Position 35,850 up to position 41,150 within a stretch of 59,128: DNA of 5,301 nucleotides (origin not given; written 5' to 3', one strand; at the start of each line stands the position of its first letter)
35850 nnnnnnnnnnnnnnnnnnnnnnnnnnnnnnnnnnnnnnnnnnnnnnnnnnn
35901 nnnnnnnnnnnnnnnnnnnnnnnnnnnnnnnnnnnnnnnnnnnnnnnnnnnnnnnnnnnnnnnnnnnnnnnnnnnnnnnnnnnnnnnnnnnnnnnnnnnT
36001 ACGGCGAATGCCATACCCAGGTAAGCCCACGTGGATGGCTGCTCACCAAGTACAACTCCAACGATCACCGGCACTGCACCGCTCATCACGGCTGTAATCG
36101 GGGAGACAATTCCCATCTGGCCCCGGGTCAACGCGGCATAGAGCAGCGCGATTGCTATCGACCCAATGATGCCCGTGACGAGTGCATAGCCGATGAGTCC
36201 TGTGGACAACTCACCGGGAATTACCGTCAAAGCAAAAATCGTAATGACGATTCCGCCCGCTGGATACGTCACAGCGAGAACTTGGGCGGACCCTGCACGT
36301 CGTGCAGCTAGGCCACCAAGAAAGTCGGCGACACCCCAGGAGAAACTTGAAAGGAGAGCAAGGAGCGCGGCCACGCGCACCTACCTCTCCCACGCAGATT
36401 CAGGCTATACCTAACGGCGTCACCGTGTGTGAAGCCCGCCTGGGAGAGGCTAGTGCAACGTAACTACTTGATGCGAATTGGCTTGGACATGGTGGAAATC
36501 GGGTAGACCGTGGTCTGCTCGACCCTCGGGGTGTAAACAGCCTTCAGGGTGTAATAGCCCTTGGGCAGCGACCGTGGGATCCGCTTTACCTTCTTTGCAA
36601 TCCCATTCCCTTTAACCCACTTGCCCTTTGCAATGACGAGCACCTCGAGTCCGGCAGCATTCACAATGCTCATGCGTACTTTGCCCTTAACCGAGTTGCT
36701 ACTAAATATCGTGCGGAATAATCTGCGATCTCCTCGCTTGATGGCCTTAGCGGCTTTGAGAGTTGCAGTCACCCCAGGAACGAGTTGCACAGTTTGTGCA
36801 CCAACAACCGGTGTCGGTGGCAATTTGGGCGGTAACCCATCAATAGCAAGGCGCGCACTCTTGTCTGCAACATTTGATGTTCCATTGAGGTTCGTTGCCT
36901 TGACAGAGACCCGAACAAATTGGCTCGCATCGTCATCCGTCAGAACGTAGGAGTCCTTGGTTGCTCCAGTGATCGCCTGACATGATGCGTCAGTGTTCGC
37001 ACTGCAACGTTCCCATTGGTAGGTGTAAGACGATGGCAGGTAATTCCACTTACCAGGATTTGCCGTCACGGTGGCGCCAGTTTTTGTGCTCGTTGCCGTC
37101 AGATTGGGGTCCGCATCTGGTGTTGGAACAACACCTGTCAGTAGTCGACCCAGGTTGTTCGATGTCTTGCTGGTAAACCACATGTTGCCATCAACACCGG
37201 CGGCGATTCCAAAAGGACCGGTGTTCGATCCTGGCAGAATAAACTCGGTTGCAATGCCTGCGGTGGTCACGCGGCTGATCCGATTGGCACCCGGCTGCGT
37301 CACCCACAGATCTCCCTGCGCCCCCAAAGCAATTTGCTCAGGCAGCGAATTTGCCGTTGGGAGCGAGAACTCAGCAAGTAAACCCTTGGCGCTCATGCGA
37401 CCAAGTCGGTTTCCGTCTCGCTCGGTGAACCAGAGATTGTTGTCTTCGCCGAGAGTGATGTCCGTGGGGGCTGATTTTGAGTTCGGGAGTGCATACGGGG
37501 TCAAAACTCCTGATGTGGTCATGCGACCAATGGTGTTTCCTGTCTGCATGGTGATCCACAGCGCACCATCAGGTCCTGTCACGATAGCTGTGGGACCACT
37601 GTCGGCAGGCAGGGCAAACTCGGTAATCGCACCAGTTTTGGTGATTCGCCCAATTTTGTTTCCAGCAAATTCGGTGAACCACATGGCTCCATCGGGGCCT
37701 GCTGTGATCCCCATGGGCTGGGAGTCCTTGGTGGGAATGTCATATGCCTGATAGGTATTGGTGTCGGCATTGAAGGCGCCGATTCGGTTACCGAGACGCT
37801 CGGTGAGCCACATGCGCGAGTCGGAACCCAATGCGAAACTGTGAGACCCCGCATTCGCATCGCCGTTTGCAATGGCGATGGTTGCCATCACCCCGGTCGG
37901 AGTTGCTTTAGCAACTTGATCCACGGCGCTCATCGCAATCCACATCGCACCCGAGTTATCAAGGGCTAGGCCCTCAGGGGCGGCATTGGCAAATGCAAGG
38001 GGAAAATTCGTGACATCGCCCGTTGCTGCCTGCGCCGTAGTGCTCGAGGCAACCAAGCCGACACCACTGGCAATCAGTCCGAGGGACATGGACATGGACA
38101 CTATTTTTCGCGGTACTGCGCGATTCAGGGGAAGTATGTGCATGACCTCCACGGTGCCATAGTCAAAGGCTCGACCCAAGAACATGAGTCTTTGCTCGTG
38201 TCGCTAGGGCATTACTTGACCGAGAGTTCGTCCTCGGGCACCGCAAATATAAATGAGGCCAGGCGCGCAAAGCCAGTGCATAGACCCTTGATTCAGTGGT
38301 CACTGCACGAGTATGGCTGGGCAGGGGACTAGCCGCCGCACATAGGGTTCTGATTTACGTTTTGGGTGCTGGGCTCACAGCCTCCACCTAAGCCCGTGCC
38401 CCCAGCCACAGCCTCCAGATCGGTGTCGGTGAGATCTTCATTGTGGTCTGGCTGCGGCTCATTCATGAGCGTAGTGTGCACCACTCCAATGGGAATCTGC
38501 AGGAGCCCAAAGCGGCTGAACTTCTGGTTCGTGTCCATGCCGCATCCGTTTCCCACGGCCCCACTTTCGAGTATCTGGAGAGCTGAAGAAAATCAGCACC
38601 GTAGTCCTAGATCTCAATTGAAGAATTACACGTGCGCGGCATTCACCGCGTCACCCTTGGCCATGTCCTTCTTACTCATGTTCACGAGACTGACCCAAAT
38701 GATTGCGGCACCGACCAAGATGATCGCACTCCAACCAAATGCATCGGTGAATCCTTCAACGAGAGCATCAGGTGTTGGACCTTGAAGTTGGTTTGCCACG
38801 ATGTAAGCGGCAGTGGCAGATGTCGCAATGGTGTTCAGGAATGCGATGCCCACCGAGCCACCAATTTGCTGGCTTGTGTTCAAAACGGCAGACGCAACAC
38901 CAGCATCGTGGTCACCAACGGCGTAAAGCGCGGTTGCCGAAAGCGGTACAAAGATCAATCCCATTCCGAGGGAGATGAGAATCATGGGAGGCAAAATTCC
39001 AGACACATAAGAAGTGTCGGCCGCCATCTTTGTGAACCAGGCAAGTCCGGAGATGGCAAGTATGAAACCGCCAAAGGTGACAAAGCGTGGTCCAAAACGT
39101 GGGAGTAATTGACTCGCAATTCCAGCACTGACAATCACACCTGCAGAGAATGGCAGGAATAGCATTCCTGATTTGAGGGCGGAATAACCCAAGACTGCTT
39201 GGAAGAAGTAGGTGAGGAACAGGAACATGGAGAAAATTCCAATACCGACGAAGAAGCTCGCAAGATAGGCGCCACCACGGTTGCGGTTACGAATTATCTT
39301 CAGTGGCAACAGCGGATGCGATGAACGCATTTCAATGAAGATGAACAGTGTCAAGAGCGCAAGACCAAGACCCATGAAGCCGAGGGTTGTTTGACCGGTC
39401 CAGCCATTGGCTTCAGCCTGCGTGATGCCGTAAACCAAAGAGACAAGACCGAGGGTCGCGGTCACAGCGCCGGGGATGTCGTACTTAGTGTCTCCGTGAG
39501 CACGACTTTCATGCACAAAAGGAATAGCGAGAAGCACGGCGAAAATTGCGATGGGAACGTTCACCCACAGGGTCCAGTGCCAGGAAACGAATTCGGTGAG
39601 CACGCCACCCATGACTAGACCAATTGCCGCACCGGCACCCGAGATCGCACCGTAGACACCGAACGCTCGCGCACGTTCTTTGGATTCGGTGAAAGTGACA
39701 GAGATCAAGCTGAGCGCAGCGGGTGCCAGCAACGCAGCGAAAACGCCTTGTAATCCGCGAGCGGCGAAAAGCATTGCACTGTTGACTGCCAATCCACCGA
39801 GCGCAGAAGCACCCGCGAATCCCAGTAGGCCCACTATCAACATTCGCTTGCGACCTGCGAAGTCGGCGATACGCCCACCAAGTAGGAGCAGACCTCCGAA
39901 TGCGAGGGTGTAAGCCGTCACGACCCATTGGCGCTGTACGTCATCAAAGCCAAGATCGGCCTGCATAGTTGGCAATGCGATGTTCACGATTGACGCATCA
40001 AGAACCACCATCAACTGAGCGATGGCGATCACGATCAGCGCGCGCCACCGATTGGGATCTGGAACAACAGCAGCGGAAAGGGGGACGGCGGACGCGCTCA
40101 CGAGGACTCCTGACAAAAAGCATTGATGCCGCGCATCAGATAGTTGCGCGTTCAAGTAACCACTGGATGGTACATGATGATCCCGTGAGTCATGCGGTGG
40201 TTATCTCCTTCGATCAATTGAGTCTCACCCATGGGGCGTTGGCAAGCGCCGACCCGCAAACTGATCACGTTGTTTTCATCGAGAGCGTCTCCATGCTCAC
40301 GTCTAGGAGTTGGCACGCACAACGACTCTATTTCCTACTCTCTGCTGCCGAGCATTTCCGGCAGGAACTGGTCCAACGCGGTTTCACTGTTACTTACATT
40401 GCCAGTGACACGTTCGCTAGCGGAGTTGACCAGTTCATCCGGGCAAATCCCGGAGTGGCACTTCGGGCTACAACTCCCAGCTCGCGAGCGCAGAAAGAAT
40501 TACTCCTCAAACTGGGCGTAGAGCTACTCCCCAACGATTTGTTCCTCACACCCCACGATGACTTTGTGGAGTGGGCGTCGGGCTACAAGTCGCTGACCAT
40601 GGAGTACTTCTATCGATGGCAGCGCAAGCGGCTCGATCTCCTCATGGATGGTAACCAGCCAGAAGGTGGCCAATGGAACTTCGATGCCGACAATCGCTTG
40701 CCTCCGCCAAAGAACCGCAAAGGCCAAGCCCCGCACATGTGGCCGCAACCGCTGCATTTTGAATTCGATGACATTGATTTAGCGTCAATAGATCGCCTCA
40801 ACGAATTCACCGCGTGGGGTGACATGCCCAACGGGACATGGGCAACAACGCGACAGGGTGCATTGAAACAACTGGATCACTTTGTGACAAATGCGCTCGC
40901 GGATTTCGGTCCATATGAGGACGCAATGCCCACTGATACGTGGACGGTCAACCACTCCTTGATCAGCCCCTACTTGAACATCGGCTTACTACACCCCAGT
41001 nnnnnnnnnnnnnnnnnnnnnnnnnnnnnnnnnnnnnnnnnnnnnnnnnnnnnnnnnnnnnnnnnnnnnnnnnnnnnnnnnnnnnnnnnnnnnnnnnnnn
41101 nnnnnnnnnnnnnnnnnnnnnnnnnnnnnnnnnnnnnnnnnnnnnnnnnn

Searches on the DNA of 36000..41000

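Call 25: search_rna_families(source=window, start=36000, end=41000, threshold=evalue, max_evalue=1)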
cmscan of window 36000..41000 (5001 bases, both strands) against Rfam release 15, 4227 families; matches with E-value up to 1: 0.
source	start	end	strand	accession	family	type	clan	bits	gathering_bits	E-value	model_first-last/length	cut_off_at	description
